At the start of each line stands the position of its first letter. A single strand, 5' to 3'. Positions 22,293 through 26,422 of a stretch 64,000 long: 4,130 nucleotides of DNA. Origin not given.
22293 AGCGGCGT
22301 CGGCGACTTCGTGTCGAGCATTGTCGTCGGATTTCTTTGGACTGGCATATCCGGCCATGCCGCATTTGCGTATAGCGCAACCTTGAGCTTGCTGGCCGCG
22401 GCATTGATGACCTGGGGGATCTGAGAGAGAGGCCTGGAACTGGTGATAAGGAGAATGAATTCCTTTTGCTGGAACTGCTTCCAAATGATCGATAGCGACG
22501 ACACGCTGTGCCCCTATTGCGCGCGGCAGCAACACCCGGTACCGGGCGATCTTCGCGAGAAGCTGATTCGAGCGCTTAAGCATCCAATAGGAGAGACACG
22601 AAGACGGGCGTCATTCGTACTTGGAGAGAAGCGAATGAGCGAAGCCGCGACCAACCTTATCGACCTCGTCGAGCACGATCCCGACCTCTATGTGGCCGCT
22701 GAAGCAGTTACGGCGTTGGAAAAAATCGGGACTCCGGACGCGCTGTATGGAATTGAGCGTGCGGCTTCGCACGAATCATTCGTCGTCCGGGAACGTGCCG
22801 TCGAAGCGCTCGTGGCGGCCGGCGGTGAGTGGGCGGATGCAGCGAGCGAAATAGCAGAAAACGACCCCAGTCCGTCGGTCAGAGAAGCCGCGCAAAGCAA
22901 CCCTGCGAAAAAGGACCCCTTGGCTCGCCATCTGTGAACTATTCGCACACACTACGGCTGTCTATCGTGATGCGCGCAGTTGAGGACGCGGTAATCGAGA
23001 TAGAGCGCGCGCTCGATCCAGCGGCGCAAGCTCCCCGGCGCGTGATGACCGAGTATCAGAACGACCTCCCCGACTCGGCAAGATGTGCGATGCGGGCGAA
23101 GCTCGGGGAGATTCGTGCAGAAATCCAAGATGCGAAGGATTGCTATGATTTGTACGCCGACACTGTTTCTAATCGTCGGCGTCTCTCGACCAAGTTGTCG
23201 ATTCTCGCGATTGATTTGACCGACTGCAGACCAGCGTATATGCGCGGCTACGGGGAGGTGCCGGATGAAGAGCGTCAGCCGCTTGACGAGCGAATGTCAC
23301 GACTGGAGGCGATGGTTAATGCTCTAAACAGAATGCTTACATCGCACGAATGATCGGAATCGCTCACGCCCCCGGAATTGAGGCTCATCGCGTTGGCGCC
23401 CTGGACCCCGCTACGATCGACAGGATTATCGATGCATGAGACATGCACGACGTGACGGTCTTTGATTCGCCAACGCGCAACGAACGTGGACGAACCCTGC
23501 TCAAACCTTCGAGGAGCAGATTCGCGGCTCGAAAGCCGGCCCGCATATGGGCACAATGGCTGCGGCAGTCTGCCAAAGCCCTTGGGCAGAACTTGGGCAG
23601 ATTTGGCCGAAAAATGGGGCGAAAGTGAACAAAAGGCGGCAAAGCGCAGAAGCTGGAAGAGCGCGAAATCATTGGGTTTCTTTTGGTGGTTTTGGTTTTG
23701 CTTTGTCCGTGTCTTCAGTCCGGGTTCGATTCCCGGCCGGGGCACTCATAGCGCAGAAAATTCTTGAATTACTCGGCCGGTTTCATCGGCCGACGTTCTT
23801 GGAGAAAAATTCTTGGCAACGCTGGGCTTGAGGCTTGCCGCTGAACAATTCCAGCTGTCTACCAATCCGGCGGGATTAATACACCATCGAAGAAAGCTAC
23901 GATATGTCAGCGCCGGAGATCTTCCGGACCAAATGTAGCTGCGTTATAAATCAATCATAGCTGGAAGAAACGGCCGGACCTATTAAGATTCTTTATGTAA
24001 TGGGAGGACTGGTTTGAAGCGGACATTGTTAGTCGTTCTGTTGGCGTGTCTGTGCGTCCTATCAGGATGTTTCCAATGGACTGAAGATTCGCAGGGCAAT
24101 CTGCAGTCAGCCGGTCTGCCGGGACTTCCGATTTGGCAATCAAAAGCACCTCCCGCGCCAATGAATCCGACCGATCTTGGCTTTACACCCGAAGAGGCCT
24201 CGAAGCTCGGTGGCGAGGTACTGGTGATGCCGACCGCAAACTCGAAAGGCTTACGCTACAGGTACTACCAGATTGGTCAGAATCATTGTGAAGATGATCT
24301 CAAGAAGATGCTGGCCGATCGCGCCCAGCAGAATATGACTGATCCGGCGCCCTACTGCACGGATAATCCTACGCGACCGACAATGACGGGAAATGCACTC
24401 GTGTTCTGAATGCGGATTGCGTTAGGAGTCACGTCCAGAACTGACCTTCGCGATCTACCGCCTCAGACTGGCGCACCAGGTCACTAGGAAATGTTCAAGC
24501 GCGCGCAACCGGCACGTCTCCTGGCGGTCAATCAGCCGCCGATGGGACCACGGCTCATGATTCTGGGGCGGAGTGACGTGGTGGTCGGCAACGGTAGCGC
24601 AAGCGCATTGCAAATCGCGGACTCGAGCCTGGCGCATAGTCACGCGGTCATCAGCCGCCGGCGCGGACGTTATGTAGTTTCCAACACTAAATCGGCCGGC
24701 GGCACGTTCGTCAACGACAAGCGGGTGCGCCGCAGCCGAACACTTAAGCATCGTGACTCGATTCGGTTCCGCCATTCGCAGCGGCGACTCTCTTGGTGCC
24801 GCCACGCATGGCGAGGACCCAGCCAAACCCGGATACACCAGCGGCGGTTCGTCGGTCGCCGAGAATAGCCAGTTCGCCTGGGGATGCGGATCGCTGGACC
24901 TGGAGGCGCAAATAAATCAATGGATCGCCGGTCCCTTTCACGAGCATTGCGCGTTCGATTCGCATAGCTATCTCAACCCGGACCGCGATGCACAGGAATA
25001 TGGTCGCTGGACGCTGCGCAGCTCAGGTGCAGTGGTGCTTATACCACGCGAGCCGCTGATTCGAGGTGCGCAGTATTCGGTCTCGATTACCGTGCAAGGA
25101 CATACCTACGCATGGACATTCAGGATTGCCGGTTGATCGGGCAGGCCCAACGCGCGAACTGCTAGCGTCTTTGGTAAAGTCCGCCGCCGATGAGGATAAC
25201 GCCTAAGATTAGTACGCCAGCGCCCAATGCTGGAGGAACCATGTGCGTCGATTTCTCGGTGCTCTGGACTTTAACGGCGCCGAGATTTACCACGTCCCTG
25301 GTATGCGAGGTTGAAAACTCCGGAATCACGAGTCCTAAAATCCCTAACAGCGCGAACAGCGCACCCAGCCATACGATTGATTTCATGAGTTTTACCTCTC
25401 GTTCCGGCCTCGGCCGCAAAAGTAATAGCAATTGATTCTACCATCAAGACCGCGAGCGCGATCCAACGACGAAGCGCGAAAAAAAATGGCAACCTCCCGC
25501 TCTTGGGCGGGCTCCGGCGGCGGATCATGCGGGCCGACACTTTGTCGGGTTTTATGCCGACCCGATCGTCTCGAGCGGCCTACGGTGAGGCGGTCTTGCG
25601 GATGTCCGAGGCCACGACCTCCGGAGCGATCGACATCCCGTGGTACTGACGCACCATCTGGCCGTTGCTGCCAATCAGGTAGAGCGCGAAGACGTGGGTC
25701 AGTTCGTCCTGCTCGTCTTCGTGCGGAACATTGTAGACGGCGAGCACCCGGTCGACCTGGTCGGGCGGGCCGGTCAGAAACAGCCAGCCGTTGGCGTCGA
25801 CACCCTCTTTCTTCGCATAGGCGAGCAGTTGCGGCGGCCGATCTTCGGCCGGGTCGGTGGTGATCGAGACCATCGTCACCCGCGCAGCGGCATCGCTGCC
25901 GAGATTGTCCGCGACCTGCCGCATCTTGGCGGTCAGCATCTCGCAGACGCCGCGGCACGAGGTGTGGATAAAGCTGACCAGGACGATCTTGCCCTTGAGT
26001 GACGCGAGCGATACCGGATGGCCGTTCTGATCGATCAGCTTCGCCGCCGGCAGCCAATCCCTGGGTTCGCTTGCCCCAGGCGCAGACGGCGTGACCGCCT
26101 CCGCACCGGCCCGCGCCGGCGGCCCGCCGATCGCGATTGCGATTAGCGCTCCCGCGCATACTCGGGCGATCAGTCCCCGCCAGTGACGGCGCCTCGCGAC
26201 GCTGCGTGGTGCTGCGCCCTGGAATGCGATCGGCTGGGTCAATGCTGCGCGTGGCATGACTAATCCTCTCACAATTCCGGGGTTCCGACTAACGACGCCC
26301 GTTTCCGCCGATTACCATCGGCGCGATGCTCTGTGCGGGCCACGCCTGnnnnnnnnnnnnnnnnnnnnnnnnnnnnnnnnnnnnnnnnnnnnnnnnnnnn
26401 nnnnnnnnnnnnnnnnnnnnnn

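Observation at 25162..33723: Copper membrane monooxygenase (pmoC-pmoA-orfX-pmoB) cluster with dedicated alcohol-oxidation, cytochrome and copper-chaperone genes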

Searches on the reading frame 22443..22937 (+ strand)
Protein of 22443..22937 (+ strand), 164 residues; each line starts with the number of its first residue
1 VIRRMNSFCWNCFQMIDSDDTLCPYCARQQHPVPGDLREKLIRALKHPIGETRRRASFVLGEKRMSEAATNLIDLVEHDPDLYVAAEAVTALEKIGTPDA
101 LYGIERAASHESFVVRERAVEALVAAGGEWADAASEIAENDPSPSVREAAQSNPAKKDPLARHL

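Call 33: search_protein_families(library=pfam, proteins=[window:22443-22937:+], max_evalue=0.001)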
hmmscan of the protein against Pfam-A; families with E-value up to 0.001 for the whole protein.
window:22443-22937:+ (164 aa): 2 families
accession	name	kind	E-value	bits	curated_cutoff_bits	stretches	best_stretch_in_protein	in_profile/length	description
PF13646.12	HEAT_2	-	5.5e-22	78.3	27.7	2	39-123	2-87/88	HEAT repeats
PF02985.28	HEAT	-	2.7e-06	27.5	23.5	0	140-150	10-20/31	HEAT repeat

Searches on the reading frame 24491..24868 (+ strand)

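Call 33: search_protein_families(library=pfam, proteins=[window:24491-24868:+], max_evalue=0.001)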
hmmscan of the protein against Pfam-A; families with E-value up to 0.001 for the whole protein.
window:24491-24868:+ (125 aa): 2 families
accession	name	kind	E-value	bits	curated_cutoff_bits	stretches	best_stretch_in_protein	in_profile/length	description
PF00498.31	FHA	-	1.5e-12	48.1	20.7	1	30-93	1-66/67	FHA domain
PF16697.10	Yop-YscD_cpl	-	7.7e-07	29.7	33.2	1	24-91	13-81/94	Inner membrane component of T3SS, cytoplasmic domain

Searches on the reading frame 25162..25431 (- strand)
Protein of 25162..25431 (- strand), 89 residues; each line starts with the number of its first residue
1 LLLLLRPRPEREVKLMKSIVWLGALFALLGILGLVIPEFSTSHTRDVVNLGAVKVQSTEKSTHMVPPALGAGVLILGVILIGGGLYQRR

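Call 4: search_protein_families(library=pfam, proteins=[window:25162-25431:-], max_evalue=0.01)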
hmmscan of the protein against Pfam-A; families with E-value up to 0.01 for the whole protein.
window:25162-25431:- (89 aa): 0 families

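Call 5: search_protein_families(library=ncbifam, proteins=[window:25162-25431:-], max_evalue=0.01)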
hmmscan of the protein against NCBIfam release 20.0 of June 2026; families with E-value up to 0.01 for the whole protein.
window:25162-25431:- (89 aa): 0 families

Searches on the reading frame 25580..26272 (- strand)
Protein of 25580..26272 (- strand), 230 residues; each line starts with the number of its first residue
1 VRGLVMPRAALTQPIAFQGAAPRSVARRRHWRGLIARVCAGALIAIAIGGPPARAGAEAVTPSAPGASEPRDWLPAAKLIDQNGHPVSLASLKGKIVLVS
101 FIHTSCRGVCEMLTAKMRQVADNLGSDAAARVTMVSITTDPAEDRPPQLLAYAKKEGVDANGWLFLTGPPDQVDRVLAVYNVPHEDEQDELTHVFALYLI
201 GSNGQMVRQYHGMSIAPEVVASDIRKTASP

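Call 4: search_protein_families(library=pfam, proteins=[window:25580-26272:-], max_evalue=0.01)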
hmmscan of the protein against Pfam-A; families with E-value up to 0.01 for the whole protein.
window:25580-26272:- (230 aa): 3 families
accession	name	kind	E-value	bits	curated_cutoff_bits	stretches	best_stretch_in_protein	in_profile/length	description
PF02630.20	SCO1-SenC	-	9.2e-25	87.6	22.8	1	78-206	5-134/134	SCO1/SenC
PF00578.27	AhpC-TSA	-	1.4e-07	31.9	26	1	74-205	5-120/124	AhpC/TSA family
PF08534.16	Redoxin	-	0.0007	19.9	26.6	1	74-157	6-85/148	Redoxin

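Call 5: search_protein_families(library=ncbifam, proteins=[window:25580-26272:-], max_evalue=0.01)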
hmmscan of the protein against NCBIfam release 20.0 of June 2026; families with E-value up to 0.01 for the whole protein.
window:25580-26272:- (230 aa): 2 families
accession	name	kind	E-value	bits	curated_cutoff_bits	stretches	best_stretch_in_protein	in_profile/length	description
NF006960.0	PRK09437.1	equivalog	3.2e-05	23.9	140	1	72-156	8-85/156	thioredoxin-dependent thiol peroxidase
NF047696.1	ThlDiSintTplARhiz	equivalog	0.00037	20.3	230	1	42-150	50-150/219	thiol:disulfide interchange protein TlpA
